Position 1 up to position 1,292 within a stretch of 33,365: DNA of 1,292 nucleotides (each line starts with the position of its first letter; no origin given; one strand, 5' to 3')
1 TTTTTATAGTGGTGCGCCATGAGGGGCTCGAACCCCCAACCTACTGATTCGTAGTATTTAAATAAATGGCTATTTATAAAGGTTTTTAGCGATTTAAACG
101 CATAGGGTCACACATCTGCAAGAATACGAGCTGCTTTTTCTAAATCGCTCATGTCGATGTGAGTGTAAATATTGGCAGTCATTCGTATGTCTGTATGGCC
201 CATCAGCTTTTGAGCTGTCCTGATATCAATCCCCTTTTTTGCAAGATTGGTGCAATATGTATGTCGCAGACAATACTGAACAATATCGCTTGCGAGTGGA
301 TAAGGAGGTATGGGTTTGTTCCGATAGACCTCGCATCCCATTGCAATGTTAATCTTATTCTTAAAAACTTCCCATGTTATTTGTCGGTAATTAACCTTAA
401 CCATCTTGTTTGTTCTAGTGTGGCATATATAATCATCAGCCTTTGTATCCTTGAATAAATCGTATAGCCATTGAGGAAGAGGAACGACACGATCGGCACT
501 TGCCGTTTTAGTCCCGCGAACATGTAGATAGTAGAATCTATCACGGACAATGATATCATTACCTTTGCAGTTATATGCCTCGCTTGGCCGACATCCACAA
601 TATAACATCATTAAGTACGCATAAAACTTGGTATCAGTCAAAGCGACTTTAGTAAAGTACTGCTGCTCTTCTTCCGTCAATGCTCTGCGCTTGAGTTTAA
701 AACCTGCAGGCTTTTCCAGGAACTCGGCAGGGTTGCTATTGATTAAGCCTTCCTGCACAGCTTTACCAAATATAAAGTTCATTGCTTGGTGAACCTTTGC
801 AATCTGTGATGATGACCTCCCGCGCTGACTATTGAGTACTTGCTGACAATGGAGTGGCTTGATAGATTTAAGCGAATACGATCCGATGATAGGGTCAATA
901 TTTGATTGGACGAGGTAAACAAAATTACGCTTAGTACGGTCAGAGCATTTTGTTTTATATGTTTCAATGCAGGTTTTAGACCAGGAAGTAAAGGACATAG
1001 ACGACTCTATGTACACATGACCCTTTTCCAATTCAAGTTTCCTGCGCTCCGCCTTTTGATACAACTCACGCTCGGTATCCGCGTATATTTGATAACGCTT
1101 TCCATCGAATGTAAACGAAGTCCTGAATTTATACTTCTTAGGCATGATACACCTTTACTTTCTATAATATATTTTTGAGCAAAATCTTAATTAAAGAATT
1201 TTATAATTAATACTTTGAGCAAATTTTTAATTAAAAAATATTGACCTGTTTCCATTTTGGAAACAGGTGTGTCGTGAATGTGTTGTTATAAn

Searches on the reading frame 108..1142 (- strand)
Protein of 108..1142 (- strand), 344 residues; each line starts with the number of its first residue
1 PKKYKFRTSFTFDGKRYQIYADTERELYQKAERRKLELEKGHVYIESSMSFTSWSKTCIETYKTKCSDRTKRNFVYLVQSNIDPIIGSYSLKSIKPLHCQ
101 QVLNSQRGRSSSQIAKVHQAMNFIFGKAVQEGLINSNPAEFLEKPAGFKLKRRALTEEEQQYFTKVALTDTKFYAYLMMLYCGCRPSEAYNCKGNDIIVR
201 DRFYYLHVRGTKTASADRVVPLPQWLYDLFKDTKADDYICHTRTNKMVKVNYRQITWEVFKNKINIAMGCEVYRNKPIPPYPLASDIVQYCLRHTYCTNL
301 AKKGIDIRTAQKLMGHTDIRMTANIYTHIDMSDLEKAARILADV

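Call 70: search_protein_families(library=pfam, proteins=[window:108-1142:-], max_evalue=0.001)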
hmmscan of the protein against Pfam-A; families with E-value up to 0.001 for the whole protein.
window:108-1142:- (344 aa): 3 families
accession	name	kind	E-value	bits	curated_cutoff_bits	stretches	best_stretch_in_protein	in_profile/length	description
PF00589.27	Phage_integrase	-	4.4e-18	66.1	27.1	1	176-331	28-170/172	Phage integrase family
PF14659.12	Phage_int_SAM_3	-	2.1e-08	34.7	22.6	1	51-105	2-56/58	Phage integrase, N-terminal SAM-like domain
PF22022.2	Phage_int_M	-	1.7e-07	31.8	27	1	51-142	1-93/96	Phage integrase central domain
